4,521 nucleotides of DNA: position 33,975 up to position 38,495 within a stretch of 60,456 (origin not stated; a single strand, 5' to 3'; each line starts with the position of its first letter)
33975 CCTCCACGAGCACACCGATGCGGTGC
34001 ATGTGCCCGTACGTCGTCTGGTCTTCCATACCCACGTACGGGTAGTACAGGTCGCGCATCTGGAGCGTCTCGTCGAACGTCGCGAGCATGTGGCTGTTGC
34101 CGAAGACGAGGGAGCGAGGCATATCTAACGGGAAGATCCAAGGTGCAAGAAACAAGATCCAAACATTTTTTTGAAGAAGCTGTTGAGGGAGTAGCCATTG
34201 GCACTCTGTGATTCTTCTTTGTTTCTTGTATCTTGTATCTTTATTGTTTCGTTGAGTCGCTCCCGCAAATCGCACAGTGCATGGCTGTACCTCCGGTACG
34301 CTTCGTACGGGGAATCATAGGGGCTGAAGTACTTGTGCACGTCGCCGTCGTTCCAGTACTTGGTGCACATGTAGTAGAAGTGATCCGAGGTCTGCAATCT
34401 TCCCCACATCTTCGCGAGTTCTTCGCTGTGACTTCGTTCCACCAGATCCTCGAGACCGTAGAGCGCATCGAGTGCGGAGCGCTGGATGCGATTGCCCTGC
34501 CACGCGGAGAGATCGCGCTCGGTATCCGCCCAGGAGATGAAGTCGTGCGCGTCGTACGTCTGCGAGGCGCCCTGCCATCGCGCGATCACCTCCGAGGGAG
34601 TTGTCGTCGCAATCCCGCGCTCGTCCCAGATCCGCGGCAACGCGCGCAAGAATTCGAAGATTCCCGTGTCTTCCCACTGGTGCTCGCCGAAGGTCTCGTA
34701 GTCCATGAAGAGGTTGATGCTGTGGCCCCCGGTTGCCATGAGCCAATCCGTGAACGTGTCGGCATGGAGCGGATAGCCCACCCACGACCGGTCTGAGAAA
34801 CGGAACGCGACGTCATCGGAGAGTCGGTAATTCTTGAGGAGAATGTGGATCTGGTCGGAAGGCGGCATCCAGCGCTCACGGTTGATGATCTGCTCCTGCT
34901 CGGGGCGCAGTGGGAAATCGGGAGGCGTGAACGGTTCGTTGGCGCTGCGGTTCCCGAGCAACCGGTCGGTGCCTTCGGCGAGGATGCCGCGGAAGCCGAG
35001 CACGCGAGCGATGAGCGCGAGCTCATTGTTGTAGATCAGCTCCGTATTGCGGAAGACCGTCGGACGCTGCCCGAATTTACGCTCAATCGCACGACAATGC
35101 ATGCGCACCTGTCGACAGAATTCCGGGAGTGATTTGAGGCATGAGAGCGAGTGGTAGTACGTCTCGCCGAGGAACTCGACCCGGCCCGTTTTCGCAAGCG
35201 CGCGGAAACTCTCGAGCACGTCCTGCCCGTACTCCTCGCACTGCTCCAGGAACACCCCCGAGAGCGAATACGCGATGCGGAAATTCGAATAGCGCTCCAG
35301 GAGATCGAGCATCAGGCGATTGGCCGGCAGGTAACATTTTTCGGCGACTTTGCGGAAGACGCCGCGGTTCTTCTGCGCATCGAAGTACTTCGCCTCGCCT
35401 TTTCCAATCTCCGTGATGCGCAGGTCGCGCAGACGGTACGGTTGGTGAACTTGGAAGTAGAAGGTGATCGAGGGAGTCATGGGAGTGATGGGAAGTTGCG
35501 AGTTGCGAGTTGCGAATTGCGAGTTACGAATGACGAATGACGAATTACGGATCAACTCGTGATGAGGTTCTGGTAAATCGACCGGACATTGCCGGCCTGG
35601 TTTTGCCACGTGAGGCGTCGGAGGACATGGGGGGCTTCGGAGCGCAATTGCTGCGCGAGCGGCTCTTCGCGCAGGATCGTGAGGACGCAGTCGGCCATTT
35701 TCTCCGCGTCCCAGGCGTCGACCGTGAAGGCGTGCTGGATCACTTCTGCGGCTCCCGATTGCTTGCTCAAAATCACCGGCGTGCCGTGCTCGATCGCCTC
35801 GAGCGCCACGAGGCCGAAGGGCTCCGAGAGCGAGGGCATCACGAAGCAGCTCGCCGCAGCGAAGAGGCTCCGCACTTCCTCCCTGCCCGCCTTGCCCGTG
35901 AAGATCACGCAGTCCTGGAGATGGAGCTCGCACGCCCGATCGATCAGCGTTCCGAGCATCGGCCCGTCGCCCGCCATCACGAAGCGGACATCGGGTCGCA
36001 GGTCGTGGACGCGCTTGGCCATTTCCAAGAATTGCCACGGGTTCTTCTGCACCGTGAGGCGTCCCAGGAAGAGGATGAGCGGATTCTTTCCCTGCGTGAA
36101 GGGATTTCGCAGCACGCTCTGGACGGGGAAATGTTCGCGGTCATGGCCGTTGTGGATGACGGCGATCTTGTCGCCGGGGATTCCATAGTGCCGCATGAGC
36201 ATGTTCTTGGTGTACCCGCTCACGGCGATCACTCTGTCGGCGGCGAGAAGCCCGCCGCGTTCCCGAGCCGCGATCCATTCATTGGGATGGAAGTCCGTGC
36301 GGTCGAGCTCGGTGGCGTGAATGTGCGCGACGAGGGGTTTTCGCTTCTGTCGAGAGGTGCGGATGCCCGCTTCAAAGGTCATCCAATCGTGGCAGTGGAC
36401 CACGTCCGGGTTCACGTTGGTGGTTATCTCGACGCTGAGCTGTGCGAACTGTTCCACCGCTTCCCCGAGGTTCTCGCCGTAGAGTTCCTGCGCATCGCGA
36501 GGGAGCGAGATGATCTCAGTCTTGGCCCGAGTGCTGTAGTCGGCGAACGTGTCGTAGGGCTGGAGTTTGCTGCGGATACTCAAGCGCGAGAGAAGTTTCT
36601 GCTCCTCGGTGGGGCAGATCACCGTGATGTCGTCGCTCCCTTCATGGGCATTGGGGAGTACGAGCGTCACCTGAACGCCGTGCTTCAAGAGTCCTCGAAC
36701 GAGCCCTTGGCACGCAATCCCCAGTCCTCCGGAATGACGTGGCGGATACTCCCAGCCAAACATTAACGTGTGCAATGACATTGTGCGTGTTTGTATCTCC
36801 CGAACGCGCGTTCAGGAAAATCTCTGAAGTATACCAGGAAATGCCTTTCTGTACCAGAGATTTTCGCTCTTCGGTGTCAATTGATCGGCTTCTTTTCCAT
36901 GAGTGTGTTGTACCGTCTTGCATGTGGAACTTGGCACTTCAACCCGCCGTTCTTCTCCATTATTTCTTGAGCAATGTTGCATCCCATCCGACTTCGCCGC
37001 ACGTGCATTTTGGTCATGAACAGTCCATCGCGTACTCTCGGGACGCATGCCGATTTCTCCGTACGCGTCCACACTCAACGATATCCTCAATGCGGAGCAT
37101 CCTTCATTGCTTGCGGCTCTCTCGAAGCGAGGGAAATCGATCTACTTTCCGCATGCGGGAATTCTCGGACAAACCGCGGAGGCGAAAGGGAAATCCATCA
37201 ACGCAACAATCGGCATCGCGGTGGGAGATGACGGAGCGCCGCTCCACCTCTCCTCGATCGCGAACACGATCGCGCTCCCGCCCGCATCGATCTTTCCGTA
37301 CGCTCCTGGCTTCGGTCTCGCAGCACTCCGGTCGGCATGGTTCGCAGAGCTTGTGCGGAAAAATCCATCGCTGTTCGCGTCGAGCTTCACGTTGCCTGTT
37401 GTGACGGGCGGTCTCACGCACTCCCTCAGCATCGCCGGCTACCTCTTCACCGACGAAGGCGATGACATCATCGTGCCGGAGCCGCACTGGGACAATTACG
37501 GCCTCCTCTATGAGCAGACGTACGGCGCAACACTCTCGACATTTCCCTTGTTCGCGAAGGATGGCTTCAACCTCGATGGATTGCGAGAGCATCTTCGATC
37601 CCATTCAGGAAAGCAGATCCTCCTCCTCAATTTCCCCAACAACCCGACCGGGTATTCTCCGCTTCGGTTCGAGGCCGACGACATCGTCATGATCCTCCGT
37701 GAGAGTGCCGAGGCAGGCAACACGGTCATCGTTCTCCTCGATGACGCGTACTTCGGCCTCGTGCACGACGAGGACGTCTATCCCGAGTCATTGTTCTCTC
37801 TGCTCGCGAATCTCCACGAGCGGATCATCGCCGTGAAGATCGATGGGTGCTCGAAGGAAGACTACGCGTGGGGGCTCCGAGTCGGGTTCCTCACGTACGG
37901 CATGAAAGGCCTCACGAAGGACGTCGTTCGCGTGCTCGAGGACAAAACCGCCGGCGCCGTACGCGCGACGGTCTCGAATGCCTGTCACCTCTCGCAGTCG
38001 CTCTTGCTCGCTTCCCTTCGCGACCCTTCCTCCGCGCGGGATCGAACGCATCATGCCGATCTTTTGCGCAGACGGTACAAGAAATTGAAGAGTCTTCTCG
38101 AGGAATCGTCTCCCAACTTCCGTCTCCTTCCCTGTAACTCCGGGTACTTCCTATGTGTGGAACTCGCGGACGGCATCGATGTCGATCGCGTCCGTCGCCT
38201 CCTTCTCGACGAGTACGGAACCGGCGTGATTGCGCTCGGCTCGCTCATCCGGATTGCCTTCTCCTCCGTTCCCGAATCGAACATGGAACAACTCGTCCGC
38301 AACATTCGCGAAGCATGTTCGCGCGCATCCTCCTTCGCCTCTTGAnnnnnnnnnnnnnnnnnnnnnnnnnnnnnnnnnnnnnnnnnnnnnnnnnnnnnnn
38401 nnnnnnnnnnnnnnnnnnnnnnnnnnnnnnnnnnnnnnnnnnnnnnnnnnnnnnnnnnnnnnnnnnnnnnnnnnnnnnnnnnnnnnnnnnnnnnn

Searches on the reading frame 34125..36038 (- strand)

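Call 24: search_protein_families(library=pfam, proteins=[window:34125-36038:-], max_evalue=0.001)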
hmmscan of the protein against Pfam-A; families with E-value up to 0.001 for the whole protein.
window:34125-36038:- (637 aa): 1 family
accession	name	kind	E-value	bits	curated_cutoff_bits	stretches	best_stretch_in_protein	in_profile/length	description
PF03065.20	Glyco_hydro_57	-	1.5e-68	231.7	21.2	1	192-488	1-282/291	Glycosyl hydrolase family 57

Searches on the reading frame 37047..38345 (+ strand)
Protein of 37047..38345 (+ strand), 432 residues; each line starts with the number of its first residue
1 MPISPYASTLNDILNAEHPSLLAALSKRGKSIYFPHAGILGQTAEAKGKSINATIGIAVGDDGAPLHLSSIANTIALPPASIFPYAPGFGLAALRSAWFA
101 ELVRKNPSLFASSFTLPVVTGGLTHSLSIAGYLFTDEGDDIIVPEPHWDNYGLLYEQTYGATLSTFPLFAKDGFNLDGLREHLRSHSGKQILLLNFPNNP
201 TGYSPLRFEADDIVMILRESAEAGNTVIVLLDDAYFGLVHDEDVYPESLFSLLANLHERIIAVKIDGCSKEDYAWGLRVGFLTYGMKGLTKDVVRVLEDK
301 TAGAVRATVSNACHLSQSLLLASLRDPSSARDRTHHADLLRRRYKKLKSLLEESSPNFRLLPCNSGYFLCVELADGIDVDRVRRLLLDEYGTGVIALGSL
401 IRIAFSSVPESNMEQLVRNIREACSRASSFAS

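Call 24: search_protein_families(library=pfam, proteins=[window:37047-38345:+], max_evalue=0.001)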
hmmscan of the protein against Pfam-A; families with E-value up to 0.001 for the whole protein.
window:37047-38345:+ (432 aa): 1 family
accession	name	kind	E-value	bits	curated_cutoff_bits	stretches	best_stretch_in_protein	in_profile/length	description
PF00155.27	Aminotran_1_2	-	3.3e-25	89.5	19.7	1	85-420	38-361/361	Aminotransferase class I and II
